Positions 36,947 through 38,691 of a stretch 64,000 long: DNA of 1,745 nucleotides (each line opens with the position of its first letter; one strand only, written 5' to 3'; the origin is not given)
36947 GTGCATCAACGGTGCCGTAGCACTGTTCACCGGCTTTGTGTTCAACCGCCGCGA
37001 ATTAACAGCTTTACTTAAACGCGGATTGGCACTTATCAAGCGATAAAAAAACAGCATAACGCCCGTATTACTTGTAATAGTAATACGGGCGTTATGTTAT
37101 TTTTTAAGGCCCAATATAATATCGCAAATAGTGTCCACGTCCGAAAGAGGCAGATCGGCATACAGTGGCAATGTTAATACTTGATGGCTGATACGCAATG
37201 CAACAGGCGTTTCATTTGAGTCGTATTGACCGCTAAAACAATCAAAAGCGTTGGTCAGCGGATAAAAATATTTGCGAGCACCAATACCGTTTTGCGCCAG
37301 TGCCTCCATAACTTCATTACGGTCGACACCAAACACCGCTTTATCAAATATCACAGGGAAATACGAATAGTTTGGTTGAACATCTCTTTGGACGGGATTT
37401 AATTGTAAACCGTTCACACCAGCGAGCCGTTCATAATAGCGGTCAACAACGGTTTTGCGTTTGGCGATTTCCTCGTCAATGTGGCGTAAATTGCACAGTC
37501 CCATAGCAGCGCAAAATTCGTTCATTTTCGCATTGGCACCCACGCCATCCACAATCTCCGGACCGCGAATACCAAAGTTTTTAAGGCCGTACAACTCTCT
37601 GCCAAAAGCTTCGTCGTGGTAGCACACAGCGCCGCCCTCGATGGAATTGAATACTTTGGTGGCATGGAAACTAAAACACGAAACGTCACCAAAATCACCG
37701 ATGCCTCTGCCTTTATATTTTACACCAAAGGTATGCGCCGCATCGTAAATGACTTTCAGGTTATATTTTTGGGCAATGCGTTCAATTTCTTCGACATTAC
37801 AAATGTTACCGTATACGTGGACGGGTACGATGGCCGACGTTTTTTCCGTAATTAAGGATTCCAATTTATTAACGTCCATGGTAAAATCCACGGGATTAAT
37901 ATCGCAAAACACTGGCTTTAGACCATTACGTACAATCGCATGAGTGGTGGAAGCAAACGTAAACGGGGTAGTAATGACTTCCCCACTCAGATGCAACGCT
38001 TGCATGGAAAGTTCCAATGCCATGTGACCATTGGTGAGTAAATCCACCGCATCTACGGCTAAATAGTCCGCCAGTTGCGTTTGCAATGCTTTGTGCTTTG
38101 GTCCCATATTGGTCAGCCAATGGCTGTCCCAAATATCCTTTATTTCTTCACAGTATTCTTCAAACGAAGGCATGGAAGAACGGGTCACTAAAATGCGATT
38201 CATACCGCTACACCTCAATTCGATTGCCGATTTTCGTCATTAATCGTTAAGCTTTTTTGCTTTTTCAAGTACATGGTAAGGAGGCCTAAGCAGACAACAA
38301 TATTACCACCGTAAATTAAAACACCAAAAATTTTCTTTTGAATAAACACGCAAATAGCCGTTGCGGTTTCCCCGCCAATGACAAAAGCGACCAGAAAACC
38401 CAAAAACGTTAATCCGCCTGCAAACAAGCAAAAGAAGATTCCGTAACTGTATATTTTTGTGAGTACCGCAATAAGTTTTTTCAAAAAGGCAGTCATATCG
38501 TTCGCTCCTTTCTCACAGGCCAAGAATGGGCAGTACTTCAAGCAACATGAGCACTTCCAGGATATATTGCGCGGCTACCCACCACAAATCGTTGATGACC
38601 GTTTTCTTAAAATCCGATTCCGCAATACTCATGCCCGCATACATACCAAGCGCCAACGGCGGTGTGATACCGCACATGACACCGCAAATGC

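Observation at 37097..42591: Amino-acid-ligation-type module with an orphan TRAP permease embedded in a rhamnose glycan locus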

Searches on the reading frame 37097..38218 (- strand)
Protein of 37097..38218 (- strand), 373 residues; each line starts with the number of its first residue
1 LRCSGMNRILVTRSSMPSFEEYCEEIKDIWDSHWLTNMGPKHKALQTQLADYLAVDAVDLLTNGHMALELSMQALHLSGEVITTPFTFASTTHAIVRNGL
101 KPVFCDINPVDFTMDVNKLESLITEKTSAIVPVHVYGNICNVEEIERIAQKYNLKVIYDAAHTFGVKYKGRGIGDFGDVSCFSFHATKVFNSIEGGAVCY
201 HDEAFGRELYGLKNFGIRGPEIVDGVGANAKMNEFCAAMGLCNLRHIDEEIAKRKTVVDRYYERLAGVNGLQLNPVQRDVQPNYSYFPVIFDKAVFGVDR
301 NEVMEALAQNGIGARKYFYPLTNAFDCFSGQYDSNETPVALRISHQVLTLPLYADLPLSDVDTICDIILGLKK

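Call 4: search_protein_families(library=pfam, proteins=[window:37097-38218:-], max_evalue=0.01)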
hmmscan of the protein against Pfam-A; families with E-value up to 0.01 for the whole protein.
window:37097-38218:- (373 aa): 5 families
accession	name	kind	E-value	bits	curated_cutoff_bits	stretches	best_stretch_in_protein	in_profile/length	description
PF01041.23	DegT_DnrJ_EryC1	-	8.6e-96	321.7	19.8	1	21-368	6-359/360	DegT/DnrJ/EryC1/StrS aminotransferase family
PF00155.27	Aminotran_1_2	-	2.3e-07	30.8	19.7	1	20-166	20-192/361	Aminotransferase class I and II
PF01212.27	Beta_elim_lyase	-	1.6e-05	24.8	27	1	40-277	32-277/288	Beta-eliminating lyase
PF01053.26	Cys_Met_Meta_PP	-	4.2e-05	22.7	27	1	38-169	50-183/381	Cys/Met metabolism PLP-dependent enzyme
PF00266.25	Aminotran_5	-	0.0011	18.5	21.5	0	111-165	124-181/371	Aminotransferase class-V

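Call 5: search_protein_families(library=ncbifam, proteins=[window:37097-38218:-], max_evalue=0.01)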
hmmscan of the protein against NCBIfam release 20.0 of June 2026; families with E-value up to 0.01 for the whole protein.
window:37097-38218:- (373 aa): 30 families (the best 25 are shown)
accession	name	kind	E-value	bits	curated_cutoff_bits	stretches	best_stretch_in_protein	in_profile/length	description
TIGR04427.1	PLP_DesI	equivalog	2.6e-90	303.3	650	1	7-368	19-379/390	dTDP-4-dehydro-6-deoxyglucose aminotransferase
TIGR03588.1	PseC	equivalog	2.2e-62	211.2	423.5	1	25-368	16-376/380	UDP-4-amino-4,6-dideoxy-N-acetyl-beta-L-altrosamine transaminase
NF008687.0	PRK11706.1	equivalog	6.4e-54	183.1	375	1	23-369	14-371/375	dTDP-4-amino-4,6-dideoxygalactose transaminase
TIGR04181.1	NHT_00031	hypoth_equivalog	3.8e-51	174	420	1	17-351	6-357/359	LegC family aminotransferase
NF008658.2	PRK11658.1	equivalog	2.2e-50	171.4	631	1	21-368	15-373/379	UDP-4-amino-4-deoxy-L-arabinose aminotransferase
TIGR02379.1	ECA_wecE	subfamily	2.1e-41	141.9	434.85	1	27-369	18-372/376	dTDP-4-amino-4,6-dideoxy-D-glucose transaminase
NF011936.0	PRK15407.1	equivalog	9.8e-41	139.8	423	2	33-216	59-251/440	lipopolysaccharide biosynthesis protein RfbH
TIGR01977.1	am_tr_V_EF2568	hypoth_equivalog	2e-06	27.1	377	1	80-166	88-180/376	cysteine desulfurase family protein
NF047600.1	SerpalmtaseCFB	equivalog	1.4e-05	23.9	640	1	42-176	90-227/395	serine palmitoyltransferase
TIGR00858.1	bioF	equivalog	2.4e-05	23.2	426.45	1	32-174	58-203/365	8-amino-7-oxononanoate synthase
TIGR03812.1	tyr_de_CO2_Arch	equivalog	4.2e-05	22.5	299.4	1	100-162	129-193/375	tyrosine decarboxylase MfnA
NF005816.0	PRK07682.1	equivalog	0.00011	21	620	1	64-160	99-203/390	aminotransferase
NF005526.0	PRK07179.1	equivalog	0.00025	19.7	428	1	35-167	95-225/407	alpha-hydroxyketone-type quorum-sensing autoinducer synthase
NF006810.0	PRK09331.1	subfamily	0.00034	19.5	301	1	40-166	65-203/397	Sep-tRNA:Cys-tRNA synthetase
NF041364.1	GntC_guanitoxin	equivalog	0.00048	19.1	415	1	61-162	66-176/356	guanitoxin biosynthesis PLP-dependent (S)-gamma-hydroxy-L-arginine cyclodehydratase GntC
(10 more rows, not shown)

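Call 48: search_solved_structures(query=window:37097-38203:-, max_evalue=1e-30)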
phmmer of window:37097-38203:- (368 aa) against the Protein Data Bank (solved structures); distinct sequences matched with E-value up to 1e-30: 29.
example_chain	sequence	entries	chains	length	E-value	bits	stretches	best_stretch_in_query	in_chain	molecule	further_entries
2po3_A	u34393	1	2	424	6.9e-59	203.3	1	17-363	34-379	4-dehydrase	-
7b0d_A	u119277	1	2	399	1.7e-48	169.1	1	15-358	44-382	Glutamine--scyllo-inositol transaminase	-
4lc3_A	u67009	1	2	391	8.2e-46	160.3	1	15-363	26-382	Putative UDP-4-amino-4-deoxy-l-arabinose--oxoglutarate aminotransferase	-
3bn1_A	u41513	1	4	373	7.3e-44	153.9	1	21-360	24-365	Perosamine synthetase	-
3dr7_A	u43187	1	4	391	8.7e-44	153.6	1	21-360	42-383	Putative perosamine synthetase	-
3frk_A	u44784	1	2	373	1.4e-43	152.9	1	20-363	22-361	QdtB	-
3dr4_A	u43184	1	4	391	5.9e-43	150.9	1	21-360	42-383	Putative perosamine synthetase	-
7b0m_AAA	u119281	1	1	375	7.8e-43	150.5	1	20-321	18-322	Sugar aminotransferase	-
8e77_A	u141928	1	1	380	3.4e-37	131.9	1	30-361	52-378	DegT/DnrJ/EryC1/StrS aminotransferase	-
8e75_A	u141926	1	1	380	3.4e-37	131.9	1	30-361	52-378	DegT/DnrJ/EryC1/StrS aminotransferase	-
7n63_A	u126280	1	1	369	3.9e-37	131.7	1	20-349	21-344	Putative aminotransferase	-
3ju7_A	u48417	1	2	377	6.4e-37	131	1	7-360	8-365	Putative PLP-dependent aminotransferase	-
2fn6_A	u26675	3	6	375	1.2e-35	126.8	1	34-364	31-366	AMINOTRANSFERASE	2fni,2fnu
5u1z_A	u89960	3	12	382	1.3e-35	126.7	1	16-363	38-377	Putative aminotransferase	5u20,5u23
3nyu_A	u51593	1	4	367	3.3e-35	125.4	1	32-366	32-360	Aminotransferase WbpE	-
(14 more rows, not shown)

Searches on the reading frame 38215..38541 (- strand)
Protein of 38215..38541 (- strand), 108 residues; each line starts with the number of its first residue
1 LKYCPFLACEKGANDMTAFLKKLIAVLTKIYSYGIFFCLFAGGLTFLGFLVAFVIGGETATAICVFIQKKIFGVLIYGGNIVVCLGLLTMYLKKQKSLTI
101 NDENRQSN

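Call 4: search_protein_families(library=pfam, proteins=[window:38215-38541:-], max_evalue=0.01)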
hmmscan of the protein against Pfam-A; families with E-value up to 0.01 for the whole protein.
window:38215-38541:- (108 aa): 1 family
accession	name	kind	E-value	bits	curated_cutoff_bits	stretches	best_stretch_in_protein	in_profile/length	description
PF13664.11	DUF4149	-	0.0085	16.8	24.6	0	37-95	3-61/102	Domain of unknown function (DUF4149)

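Call 5: search_protein_families(library=ncbifam, proteins=[window:38215-38541:-], max_evalue=0.01)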
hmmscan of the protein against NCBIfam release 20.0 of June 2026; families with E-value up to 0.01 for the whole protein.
window:38215-38541:- (108 aa): 0 families

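Call 41: search_protein_families(library=pfam, alignment_id=A5, max_evalue=1)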
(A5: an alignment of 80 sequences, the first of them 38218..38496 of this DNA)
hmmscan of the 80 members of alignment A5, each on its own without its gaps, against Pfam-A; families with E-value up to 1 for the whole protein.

A. member 1, window:38218-38496:- (93 aa): 1 family
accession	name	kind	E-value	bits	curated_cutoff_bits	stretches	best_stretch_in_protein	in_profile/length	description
PF13664.11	DUF4149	-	0.0056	17.3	24.6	1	22-80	3-61/102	Domain of unknown function (DUF4149)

B. families by the number of members that match (of 80 scanned): 51 families (the first 25 are shown)
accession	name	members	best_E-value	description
PF13664.11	DUF4149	17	0.0013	Domain of unknown function (DUF4149)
PF20563.3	DUF6773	6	0.048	Family of unknown function (DUF6773)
PF03530.19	SK_channel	5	0.03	Calcium-activated SK potassium channel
PF03419.18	Peptidase_U4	4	0.037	Sporulation factor SpoIIGA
PF12351.13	Fig1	3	0.016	Ca2+ regulator and membrane fusion protein Fig1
PF07331.16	TctB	2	0.015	Tripartite tricarboxylate transporter TctB family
PF13073.11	DUF3937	2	0.066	Protein of unknown function (DUF3937)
PF07332.16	Phage_holin_3_6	2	0.071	Putative Actinobacterial Holin-X, holin superfamily III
PF09583.15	Phageshock_PspG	2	0.086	Phage shock protein G (Phageshock_PspG)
PF23484.1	YBR126W-A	2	0.09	YBR126W-A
PF10858.15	DUF2659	2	0.1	Protein of unknown function (DUF2659)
PF16298.10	DUF4940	2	0.15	Domain of unknown function (DUF4940)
PF03739.19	LptF_LptG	2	0.19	Lipopolysaccharide export system permease LptF/LptG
PF03600.22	CitMHS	1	0.0011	Citrate transporter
PF12084.13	DUF3561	1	0.0049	Protein of unknown function (DUF3561)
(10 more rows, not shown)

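Call 53: search_protein_representatives(protein=window:38218-38496:-)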
Query: 93 residues. Proteins with E-value up to 0.001 (for the whole library): 151; up to 1e-10: 38; up to 1e-30: 0. The best 150 are listed.
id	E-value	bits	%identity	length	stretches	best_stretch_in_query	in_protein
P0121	5.2e-23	97.1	52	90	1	6-89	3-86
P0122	3.2e-22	94.6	59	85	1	5-84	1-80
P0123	3.1e-18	81.8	41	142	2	4-61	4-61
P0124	4.8e-18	81.2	51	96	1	5-91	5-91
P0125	3.2e-17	78.6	51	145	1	4-86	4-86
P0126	3.7e-17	78.4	49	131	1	1-88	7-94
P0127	2.3e-16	75.9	51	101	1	6-85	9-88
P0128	3.1e-16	75.5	44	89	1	6-89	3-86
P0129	8.2e-16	74.1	46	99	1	5-88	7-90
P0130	1.8e-15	73.0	44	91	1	12-89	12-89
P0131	2.1e-15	72.8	51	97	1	2-81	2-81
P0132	2.9e-15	72.4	44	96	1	5-89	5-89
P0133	2.3e-14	69.5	47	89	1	7-84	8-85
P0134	2.9e-14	69.2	45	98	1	5-80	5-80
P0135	4.1e-14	68.7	43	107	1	6-91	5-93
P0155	4.5e-11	59.0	41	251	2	40-90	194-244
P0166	1.9e-09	53.8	44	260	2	1-45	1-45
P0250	2.0e-04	37.7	24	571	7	39-69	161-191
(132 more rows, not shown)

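Call 58: search_solved_structures(query=A5, max_evalue=10, show_alignments=2)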
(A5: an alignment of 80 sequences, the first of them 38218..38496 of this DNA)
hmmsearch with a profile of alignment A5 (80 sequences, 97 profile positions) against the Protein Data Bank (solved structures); distinct sequences matched with E-value up to 10: 6.
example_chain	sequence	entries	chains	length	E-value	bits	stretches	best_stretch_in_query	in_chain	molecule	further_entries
9cgj_A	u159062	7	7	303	0.65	13.2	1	43-90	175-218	Delta-type opioid receptor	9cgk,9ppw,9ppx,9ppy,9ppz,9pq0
8y45_A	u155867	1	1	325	0.81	12.9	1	43-90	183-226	Delta-type opioid receptor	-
2yny_A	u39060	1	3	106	1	12.6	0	1-21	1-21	GENERAL CONTROL PROTEIN GCN4, PUTATIVE INNER MEMBRANE PROTEIN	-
2wpq_A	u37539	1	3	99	2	11.7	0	1-19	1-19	TRIMERIC AUTOTRANSPORTER ADHESIN FRAGMENT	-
2xzr_A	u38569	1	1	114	3.2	11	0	1-19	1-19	IMMUNOGLOBULIN-BINDING PROTEIN EIBD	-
2wpr_A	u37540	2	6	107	3.3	11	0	1-19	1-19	TRIMERIC AUTOTRANSPORTER ADHESIN FRAGMENT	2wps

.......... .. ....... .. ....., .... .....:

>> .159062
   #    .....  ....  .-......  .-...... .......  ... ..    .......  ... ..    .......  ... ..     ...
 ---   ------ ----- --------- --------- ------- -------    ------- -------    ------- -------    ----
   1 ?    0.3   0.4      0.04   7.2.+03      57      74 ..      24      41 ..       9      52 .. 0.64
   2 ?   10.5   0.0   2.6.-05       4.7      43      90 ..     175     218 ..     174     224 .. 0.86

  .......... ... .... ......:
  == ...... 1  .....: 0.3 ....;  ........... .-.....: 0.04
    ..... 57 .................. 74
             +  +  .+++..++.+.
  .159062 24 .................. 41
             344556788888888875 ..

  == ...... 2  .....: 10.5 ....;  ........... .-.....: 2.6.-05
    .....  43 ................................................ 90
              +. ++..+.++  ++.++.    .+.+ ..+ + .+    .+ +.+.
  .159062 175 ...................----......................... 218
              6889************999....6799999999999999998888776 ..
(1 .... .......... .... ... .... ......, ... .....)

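Call 71: find_encoding_contigs(protein=P0155, flank=6000, max_places=2)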
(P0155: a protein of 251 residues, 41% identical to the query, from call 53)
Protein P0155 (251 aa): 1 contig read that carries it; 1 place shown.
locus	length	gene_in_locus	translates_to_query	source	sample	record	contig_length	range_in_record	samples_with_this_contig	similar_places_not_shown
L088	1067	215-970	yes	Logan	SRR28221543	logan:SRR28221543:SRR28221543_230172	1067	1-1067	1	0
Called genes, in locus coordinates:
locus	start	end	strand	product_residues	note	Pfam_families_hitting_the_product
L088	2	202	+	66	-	?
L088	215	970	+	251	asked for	-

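Call 73: find_encoding_contigs(protein=P0166, flank=8000, max_places=2)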
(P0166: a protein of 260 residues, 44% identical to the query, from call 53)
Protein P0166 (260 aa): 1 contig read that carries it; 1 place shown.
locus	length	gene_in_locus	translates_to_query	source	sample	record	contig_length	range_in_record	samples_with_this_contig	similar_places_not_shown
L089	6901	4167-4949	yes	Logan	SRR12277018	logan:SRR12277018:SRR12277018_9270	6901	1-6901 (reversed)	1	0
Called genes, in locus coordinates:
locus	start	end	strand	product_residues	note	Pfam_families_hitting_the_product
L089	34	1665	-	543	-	-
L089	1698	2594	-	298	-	PF00126:HTH_1, PF03466:LysR_substrate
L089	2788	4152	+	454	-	PF06808:DctM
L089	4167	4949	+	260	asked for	-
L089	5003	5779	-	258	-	PF12833:HTH_18, PF00165:HTH_AraC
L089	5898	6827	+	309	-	PF00892:EamA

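Call 79: predict_structure(alignment_id=A6)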
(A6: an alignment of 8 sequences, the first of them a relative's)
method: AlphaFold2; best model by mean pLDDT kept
length: 251 residues; sequences in the alignment: 8
mean_pLDDT: 60.8   pTM: 0.44
mean pLDDT of the five models: 60.8, 60.5, 59.0, 58.4, 53.5
residues with pLDDT >= 90: 0; 70-90: 110; 50-70: 59; < 50: 82
segments of 3 or more residues with pLDDT < 50: 41-97, 191-197, 238-251
pLDDT, mean of each block of 10 residues (from residue 1): 71 73 74 61 32 40 43 31 36 46 83 72 75 72 70 78 61 74 70 44 65 76 76 59 41 36
secondary structure, 60 per line:
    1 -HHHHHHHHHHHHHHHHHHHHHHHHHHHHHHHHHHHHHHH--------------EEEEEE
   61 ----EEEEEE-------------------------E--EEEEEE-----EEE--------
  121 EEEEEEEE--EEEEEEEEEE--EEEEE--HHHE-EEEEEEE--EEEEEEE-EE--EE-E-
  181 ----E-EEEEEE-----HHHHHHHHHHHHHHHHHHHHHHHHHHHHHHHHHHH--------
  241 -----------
elements in order: H2-40 E55-60 E65-70 E99-104 E110-112 E121-128 E131-140 E143-147 E155-161 E164-170 E187-192 H198-232

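Call 82: fold_search(model_id=the predicted structure, library=pdb)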
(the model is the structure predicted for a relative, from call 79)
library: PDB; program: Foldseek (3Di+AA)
matches with E <= 10: 290; with E <= 0.001: 0
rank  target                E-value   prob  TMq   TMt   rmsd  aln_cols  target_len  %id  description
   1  9qc7_B                6.9e-02  0.75  0.24  0.07  11.7       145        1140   12  BoNT-NTNH complex from Clostridium botulinum Serotype B1 (released 2025-09-10)
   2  6two                  9.9e-02  0.21  0.21  0.14  15.4       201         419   12  Binding domain of BoNT/A6 (released 2020-07-22)
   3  3fuo                  1.3e-01  0.28  0.22  0.15  12.7       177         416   12  The Crystal structure of receptor binding domain of botulinum neurotoxin serotype A (released 2009-06-16)
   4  9f2b_B                1.5e-01  0.25  0.22  0.06  13.9       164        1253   13  Focused refinement of SV2B luminal domain and BoNT/A1 complex (released 2025-03-12)
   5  8agk_AAA              1.7e-01  0.11  0.16  0.11  14.8       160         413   12  Botulinum neurotoxin subtype A6 cell binding domain in complex with GD1a ganglioside (released 2022-09-21)
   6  5tpb_A                2.1e-01  0.14  0.21  0.14  13.5       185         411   12  Binding domain of BoNT/A complexed with ganglioside variant (released 2017-01-18)
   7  5mk6                  2.4e-01  0.11  0.18  0.12  15.6       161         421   14  Crystal structure of the receptor-binding domain of botulinum neurotoxin A1 (crystal form 1) (released 2018-03-28)
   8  8rvg_A                2.5e-01  0.20  0.18  0.12   7.3       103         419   14  Structure of the binding domain of BoNT/A mutant Y1117V in complex with the GD1a ganglioside receptor (released 2025-02-12)
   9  8rvg_B                2.5e-01  0.13  0.20  0.14  13.9       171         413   13  Structure of the binding domain of BoNT/A mutant Y1117V in complex with the GD1a ganglioside receptor (released 2025-02-12)
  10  9qc8_B                2.7e-01  0.41  0.24  0.06  12.6       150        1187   13  BoNT-NTNH-HA70 complex from Clostridium botulinum Serotype B1 (released 2025-09-10)
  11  8rvi_A                2.7e-01  0.09  0.17  0.11  15.6       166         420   14  Structure of the binding domain of BoNT/A mutant H1253K in complex with the GM1a ganglioside receptor (released 2025-02-12)
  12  1s0f                  3.0e-01  0.18  0.21  0.06  13.0       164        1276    8  Crystal structure of botulinum neurotoxin type B at pH 7.0 (released 2004-03-16)
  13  2vua                  3.0e-01  0.12  0.19  0.13  14.3       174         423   14  Crystal Structure of the Botulinum Neurotoxin Serotype A binding domain (released 2008-08-26)
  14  8alp                  3.2e-01  0.20  0.23  0.16  11.6       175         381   12  Botulinum neurotoxin A6 cell binding domain crystal form II (released 2022-09-21)
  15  6twp                  3.2e-01  0.15  0.20  0.13  12.2       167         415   11  Binding domain of BoNT/A5 (released 2020-07-22)
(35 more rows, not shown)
